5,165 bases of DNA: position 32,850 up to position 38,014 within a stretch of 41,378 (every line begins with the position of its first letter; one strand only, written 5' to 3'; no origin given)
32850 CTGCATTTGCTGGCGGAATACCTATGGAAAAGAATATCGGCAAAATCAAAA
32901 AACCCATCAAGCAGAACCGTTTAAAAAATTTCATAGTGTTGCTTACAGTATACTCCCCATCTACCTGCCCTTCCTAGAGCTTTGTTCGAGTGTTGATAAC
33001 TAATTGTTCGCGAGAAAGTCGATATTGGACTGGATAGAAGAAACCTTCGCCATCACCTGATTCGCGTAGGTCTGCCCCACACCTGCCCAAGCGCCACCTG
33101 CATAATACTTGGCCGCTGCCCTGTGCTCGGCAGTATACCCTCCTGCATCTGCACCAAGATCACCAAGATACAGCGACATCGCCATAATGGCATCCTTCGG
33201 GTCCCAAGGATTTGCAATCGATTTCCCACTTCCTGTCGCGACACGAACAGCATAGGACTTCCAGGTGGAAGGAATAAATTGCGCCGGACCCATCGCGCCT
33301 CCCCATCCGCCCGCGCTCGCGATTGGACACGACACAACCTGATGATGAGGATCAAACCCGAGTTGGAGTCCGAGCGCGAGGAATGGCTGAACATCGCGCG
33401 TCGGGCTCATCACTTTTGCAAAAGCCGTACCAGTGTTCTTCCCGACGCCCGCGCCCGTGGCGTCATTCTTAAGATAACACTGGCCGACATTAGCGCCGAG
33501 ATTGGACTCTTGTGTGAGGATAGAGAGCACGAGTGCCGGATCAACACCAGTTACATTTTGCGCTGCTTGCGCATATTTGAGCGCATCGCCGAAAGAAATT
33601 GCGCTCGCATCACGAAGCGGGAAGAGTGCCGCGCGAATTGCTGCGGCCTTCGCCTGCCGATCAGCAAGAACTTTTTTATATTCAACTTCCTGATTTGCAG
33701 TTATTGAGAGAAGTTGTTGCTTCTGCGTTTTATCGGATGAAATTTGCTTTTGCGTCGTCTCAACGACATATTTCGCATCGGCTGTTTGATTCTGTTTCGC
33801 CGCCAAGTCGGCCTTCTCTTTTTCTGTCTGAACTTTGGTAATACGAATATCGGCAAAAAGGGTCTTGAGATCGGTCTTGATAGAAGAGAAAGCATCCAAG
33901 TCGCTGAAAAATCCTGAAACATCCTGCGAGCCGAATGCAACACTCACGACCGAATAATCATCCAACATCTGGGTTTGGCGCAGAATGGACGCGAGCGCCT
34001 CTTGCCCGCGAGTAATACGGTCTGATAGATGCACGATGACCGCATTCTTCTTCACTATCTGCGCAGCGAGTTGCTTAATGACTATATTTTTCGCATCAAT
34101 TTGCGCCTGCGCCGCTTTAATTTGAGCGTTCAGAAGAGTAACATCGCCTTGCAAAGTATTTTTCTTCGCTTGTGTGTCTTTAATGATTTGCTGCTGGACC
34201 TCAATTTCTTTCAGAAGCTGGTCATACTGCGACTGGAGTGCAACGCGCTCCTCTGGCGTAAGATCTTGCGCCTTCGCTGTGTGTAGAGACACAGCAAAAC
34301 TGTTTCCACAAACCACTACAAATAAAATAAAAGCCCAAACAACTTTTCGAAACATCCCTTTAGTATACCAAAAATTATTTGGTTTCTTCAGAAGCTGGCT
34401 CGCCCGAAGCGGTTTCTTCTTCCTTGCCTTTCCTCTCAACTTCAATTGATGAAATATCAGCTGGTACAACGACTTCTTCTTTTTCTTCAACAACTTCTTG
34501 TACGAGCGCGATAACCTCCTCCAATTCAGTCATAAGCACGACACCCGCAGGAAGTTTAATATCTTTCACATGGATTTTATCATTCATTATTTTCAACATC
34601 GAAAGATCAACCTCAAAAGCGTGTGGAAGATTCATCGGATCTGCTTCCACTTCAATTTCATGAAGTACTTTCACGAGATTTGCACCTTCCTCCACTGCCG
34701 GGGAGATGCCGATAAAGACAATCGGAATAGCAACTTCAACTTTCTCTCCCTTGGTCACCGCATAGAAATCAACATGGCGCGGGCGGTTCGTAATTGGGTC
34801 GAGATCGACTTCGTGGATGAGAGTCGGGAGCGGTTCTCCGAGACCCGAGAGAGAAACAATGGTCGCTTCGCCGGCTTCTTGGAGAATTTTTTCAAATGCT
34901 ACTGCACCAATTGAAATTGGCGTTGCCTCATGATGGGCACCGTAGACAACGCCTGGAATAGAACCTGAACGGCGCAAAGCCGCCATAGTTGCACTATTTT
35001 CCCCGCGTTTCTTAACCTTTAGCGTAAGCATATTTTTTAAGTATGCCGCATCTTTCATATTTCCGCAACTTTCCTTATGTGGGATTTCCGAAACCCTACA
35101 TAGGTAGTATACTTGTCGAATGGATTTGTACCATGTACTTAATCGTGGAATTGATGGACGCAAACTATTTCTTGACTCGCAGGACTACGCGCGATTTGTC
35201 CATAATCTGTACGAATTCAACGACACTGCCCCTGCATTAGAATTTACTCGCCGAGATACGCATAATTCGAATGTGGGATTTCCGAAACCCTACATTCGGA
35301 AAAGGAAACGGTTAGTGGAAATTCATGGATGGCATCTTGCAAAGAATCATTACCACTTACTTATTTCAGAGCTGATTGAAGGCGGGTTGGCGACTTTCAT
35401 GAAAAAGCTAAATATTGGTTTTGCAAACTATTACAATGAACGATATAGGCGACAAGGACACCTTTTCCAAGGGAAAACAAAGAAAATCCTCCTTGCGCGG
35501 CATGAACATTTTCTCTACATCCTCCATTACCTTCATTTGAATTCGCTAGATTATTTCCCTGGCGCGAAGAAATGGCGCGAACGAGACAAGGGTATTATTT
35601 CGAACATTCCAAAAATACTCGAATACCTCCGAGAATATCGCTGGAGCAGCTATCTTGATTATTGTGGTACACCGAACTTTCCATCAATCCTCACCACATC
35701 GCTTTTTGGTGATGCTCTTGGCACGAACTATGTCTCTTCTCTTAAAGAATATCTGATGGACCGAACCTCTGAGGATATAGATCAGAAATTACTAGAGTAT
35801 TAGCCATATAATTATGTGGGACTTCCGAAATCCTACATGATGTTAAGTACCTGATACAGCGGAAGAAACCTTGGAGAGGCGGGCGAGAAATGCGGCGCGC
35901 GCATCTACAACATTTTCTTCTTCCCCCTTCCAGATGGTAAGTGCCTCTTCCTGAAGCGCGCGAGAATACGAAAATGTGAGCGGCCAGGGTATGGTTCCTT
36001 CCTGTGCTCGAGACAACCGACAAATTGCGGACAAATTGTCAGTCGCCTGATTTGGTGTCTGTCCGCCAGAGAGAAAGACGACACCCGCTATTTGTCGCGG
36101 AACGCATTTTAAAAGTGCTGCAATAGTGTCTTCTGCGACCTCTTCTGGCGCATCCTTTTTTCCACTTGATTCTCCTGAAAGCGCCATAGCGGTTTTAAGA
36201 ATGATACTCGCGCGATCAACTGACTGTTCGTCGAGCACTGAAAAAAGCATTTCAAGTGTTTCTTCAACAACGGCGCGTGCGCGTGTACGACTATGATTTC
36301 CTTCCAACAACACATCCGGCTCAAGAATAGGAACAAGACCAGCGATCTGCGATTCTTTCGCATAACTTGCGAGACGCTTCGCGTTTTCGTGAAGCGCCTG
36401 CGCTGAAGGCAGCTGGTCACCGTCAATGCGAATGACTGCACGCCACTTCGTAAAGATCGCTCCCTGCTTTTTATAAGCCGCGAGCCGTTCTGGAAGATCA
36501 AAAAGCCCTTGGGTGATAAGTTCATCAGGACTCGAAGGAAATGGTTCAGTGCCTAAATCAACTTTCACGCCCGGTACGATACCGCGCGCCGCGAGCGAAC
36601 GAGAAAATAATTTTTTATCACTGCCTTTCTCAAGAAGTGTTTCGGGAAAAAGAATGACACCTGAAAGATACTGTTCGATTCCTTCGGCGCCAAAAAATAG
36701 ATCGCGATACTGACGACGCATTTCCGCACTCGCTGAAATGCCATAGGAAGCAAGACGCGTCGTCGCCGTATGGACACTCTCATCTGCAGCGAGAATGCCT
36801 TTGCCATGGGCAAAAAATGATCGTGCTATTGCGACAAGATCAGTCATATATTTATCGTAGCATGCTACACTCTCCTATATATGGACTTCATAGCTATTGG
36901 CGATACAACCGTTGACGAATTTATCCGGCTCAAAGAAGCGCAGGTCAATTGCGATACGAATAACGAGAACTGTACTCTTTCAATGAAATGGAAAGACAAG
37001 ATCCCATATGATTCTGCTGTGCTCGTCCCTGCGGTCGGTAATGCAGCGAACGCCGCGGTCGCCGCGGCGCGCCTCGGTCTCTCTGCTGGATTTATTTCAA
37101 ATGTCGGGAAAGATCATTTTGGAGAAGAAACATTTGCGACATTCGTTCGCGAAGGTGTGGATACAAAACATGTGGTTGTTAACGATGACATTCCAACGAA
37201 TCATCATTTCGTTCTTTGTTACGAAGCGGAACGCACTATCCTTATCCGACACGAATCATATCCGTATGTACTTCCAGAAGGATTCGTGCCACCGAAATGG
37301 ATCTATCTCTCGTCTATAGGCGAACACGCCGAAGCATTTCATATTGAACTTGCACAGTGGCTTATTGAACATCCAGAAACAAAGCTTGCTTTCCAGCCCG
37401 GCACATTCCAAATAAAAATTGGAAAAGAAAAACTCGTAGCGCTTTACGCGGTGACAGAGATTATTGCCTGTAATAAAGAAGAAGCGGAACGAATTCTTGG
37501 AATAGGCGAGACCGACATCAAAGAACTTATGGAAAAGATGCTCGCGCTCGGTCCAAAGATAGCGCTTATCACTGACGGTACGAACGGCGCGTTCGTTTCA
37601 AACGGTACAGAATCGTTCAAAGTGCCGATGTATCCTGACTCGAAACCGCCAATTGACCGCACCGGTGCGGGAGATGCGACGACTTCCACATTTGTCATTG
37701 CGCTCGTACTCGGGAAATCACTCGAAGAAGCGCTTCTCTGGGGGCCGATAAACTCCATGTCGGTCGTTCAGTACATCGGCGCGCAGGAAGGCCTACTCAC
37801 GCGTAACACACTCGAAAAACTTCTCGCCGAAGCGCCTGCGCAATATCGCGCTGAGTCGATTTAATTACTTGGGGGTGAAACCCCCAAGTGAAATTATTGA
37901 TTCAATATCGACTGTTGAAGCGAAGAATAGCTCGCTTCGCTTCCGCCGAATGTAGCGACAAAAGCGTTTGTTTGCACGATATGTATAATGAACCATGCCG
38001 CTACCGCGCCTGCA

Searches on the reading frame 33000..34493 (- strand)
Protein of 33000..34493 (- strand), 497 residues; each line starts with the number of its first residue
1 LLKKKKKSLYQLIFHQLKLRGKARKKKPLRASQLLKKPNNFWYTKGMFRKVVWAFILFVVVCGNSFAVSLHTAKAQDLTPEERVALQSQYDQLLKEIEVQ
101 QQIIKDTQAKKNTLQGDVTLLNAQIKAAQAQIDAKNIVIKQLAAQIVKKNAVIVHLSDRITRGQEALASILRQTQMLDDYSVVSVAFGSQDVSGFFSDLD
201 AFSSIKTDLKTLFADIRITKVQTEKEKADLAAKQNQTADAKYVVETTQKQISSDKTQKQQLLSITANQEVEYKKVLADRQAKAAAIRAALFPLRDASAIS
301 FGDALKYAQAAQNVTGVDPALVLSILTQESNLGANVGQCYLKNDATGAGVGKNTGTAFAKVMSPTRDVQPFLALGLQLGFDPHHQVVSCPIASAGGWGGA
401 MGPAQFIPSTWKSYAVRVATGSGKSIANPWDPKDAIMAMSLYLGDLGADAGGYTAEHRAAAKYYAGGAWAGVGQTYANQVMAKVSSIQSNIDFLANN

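Call 11: search_protein_families(library=pfam, proteins=[window:33000-34493:-])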
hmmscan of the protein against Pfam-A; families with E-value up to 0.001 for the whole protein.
window:33000-34493:- (497 aa): 2 families
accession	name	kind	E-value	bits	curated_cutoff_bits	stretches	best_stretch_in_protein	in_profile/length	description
PF13406.11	SLT_2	-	2.4e-10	40.6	24.3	1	248-451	10-204/292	Transglycosylase SLT domain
PF01464.25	SLT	-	1.1e-05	25.4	21.3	0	399-467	36-97/117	Transglycosylase SLT domain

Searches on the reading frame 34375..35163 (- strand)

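Call 11: search_protein_families(library=pfam, proteins=[window:34375-35163:-])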
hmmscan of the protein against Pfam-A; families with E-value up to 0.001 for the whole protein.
window:34375-35163:- (262 aa): 2 families
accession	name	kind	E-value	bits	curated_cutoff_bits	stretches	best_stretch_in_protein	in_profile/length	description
PF14693.11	Ribosomal_TL5_C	-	3.6e-21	75.7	27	1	141-223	1-82/84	Ribosomal protein TL5, C-terminal domain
PF01386.24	Ribosomal_L25p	-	2.8e-17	63.4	23.6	1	48-133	1-82/82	Ribosomal L25p family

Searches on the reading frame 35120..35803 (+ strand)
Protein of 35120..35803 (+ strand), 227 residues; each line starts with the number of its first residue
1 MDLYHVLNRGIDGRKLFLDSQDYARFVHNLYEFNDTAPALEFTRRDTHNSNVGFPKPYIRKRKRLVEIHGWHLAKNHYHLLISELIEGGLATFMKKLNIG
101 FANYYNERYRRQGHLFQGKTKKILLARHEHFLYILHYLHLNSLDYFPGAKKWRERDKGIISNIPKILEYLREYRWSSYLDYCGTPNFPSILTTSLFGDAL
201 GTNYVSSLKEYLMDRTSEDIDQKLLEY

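Call 11: search_protein_families(library=pfam, proteins=[window:35120-35803:+])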
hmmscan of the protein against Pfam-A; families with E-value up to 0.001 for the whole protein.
window:35120-35803:+ (227 aa): 1 family
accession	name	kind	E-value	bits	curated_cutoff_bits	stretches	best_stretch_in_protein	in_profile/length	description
PF01797.21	Y1_Tnp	-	0.00037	21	23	1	63-117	38-98/121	Transposase IS200 like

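Call 16: search_protein_families(library=ncbifam, proteins=[window:35120-35803:+], max_evalue=0.1)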
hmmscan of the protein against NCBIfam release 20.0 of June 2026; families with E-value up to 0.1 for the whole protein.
window:35120-35803:+ (227 aa): 1 family
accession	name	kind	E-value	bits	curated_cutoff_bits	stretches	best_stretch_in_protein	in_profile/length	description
NF047646.1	REP_Tyr_transpos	equivalog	0.00069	19.5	80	1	61-142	42-131/146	REP-associated tyrosine transposase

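Call 40: search_solved_structures(query=A1, max_evalue=1, show_alignments=2)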
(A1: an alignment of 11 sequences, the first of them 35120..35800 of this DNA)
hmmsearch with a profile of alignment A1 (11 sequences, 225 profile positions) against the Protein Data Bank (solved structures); distinct sequences matched with E-value up to 1: 4.
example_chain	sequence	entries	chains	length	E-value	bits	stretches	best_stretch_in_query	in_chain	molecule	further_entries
2xm3_A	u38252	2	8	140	0.031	17.2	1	62-111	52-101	TRANSPOSASE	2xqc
2xma_A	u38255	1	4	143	0.033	17.1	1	62-111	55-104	TRANSPOSASE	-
2xo6_A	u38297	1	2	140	0.051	16.5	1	62-109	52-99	TRANSPOSASE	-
4er8_A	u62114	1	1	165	0.49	13.3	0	49-146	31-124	TnpArep for protein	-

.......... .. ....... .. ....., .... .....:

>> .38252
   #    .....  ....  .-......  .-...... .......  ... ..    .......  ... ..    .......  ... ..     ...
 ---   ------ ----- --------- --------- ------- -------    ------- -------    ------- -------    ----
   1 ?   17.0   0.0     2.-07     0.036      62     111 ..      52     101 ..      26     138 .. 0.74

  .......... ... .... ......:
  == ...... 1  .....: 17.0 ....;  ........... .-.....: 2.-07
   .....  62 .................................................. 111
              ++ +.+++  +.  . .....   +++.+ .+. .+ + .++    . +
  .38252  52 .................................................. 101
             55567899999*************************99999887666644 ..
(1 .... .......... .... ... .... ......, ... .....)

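Call 42: find_homologous_proteins(query=window:35120-35800:+, max_evalue=0.00001)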
Query window:35120-35800:+ (227 aa): 1900 proteins with E <= 0.00001 among 2075 candidates; the best 120 are listed.
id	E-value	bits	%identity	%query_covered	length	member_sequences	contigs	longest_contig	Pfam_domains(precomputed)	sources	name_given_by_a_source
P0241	1.4e-136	472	90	100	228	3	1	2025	-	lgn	-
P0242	6.2e-116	404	76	100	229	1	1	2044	-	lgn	-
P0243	2.1e-115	402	77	100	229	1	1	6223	-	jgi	-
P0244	1.5e-108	380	74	100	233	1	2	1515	PF01797.22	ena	-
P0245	1.9e-108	379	73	100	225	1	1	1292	PF01797.22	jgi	-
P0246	2.8e-108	379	73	100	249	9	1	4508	-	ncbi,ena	-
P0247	1.3e-107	377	74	100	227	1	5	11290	PF01797.22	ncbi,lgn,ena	-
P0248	3.0e-106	372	72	100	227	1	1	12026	PF01797.22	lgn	-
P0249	7.8e-106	371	72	100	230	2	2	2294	-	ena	-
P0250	2.7e-105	369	70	100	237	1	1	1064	-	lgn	-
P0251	4.0e-105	369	71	100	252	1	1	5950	-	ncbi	-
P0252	4.7e-104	365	70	100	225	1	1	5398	-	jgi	-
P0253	9.3e-104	364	70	100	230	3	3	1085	-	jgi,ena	-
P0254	2.0e-103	363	71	100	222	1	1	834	-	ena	-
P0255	2.9e-103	362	70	100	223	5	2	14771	-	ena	-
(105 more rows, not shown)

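Call 58: predict_structure(alignment_id=A2)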
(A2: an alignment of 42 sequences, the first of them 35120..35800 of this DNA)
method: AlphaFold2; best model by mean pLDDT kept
length: 227 residues; sequences in the alignment: 42
mean_pLDDT: 62.1   pTM: 0.59
mean pLDDT of the five models: 62.1, 60.1, 58.3, 55.6, 54.1
residues with pLDDT >= 90: 23; 70-90: 69; 50-70: 58; < 50: 77
segments of 3 or more residues with pLDDT < 50: 39-61, 150-159, 173-202, 214-227
pLDDT, mean of each block of 10 residues (from residue 1): 81 83 79 66 38 37 72 77 85 92 94 87 63 54 55 42 62 41 34 44 54 45 36
secondary structure, 60 per line:
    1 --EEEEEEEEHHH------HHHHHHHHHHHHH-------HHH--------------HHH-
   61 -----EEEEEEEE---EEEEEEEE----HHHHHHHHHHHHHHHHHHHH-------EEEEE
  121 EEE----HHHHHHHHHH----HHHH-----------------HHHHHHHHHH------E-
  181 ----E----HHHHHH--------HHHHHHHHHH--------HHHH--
elements in order: E3-10 H20-32 E66-73 E77-84 H89-108 E116-123 H128-137 H142-145 H163-172 H190-195 H204-213 H222-225

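Call 60: fold_search(model_id=the predicted structure, library=pdb)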
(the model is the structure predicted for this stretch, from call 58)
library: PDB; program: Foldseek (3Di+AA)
matches with E <= 10: 975; with E <= 0.001: 12
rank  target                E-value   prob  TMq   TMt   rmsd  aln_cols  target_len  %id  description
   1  2a6m_B                6.0e-05  1.00  0.37  0.54  14.1       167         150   16  Crystal Structure of the ISHp608 Transposase (released 2005-10-25)
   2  2vjv_A                2.5e-04  1.00  0.37  0.63   6.7       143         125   15  Crystal structure of the IS608 transposase in complex with left end 26-mer DNA hairpin and a 6-mer DNA representing th (released 2008-02-19)
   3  2vih_B                2.6e-04  1.00  0.37  0.61   6.3       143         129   15  CRYSTAL STRUCTURE OF THE IS608 TRANSPOSASE IN COMPLEX WITH Left END 26-MER DNA (released 2008-02-19)
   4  2vic_B                4.2e-04  1.00  0.37  0.62   6.2       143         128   15  CRYSTAL STRUCTURE OF THE ISHP608 TRANSPOSASE IN COMPLEX with Left end 26- mer DNA and manganese (released 2008-02-19)
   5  2vic_A                5.4e-04  1.00  0.36  0.53  10.6       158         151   14  CRYSTAL STRUCTURE OF THE ISHP608 TRANSPOSASE IN COMPLEX with Left end 26- mer DNA and manganese (released 2008-02-19)
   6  2xo6_A                5.7e-04  1.00  0.36  0.57   6.4       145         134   13  DEINOCOCCUS RADIODURANS ISDRA2 TRANSPOSASE Y132F MUTANT COMPLEXED WITH LEFT END RECOGNITION AND CLEAVAGE SITE (released 2010-10-13)
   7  2xo6_D                6.0e-04  1.00  0.35  0.58   5.9       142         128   13  DEINOCOCCUS RADIODURANS ISDRA2 TRANSPOSASE Y132F MUTANT COMPLEXED WITH LEFT END RECOGNITION AND CLEAVAGE SITE (released 2010-10-13)
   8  2a6o_A                7.2e-04  1.00  0.37  0.53  13.6       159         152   16  Crystal Structure of the ISHp608 Transposase in Complex with Stem-loop DNA (released 2005-10-25)
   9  2xm3_A                9.1e-04  1.00  0.37  0.63   5.4       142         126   11  Deinococcus radiodurans ISDra2 Transposase Left end DNA complex (released 2010-10-13)
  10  2vju_A                9.1e-04  1.00  0.35  0.57   6.6       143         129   13  Crystal structure of the IS608 transposase in complex with the complete Right end 35-mer DNA and manganese (released 2008-02-19)
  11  2xqc_D                9.1e-04  1.00  0.36  0.57   7.8       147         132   13  DEINOCOCCUS RADIODURANS ISDRA2 TRANSPOSASE COMPLEXED WITH LEFT END RECOGNITION AND CLEAVAGE SITE AND ZN (released 2010-10-13)
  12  2xm3_D                9.7e-04  1.00  0.34  0.56   6.3       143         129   10  Deinococcus radiodurans ISDra2 Transposase Left end DNA complex (released 2010-10-13)
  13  6fi8_B                1.0e-03  1.00  0.37  0.62   6.3       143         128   15  Crystal structure of the IS608 transposase in complex with left end 29-mer DNA hairpin and a 6-mer DNA representing th (released 2018-03-28)
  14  2xma_A                1.1e-03  1.00  0.37  0.57   6.7       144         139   12  DEINOCOCCUS RADIODURANS ISDRA2 TRANSPOSASE RIGHT END DNA COMPLEX (released 2010-10-13)
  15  2a6m_A                1.1e-03  1.00  0.36  0.60   7.9       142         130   14  Crystal Structure of the ISHp608 Transposase (released 2005-10-25)
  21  4er8_A                2.2e-03  1.00  0.37  0.48   4.6       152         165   11  Structure of the REP associates tyrosine transposase bound to a REP hairpin (released 2012-08-15)
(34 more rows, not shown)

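Call 61: search_solved_structures(query=A2, max_evalue=10, show_alignments=5)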
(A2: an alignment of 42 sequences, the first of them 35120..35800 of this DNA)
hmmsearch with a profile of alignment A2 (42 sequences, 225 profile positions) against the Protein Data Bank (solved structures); distinct sequences matched with E-value up to 10: 0.

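Call 62: search_solved_structures(query=A1, max_evalue=1, show_alignments=4)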
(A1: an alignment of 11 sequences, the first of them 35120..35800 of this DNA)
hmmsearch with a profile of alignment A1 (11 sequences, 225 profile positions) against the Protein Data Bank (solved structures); distinct sequences matched with E-value up to 1: 4.
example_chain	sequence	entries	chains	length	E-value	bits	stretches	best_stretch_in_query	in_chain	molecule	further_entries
2xm3_A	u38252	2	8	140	0.031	17.2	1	62-111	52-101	TRANSPOSASE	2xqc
2xma_A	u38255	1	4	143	0.033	17.1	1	62-111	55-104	TRANSPOSASE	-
2xo6_A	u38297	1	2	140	0.051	16.5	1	62-109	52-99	TRANSPOSASE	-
4er8_A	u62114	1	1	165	0.49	13.3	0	49-146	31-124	TnpArep for protein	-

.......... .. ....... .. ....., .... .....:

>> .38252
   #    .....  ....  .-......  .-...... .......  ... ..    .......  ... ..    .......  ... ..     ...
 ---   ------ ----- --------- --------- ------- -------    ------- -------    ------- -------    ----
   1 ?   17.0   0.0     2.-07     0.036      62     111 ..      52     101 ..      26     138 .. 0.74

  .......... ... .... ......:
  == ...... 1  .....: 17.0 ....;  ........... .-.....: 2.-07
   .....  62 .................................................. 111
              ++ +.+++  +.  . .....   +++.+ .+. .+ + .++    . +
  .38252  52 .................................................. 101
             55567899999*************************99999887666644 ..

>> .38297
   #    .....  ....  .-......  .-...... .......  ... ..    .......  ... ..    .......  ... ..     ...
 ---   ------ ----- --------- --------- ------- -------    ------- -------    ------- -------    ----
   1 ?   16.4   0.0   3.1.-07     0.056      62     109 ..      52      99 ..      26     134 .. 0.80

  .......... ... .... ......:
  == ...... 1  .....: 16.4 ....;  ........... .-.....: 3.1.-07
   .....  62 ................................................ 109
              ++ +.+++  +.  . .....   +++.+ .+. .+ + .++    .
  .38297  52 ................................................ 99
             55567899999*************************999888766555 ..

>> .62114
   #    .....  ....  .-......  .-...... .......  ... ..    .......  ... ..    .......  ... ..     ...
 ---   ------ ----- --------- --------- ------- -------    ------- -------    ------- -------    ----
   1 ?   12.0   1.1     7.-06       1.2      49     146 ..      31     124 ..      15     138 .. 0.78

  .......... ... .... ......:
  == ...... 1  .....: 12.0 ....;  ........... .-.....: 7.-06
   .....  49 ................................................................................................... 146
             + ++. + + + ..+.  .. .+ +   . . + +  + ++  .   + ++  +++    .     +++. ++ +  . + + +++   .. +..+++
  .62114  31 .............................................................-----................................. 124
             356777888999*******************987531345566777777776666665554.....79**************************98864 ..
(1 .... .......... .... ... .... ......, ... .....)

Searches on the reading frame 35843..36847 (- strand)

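Call 11: search_protein_families(library=pfam, proteins=[window:35843-36847:-])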
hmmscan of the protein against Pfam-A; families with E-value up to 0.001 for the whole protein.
window:35843-36847:- (334 aa): 1 family
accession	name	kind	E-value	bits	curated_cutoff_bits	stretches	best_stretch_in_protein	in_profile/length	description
PF00274.25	Glycolytic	-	2.2e-102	342.9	22.2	1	4-333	2-327/349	Fructose-bisphosphate aldolase class-I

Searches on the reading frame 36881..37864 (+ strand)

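Call 17: search_protein_families(library=pfam, proteins=[window:36881-37864:+])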
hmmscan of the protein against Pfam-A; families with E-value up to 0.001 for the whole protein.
window:36881-37864:+ (327 aa): 1 family
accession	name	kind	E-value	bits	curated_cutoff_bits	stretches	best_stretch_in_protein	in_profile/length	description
PF00294.29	PfkB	-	1.1e-37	130.5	25.8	1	53-305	37-299/302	pfkB family carbohydrate kinase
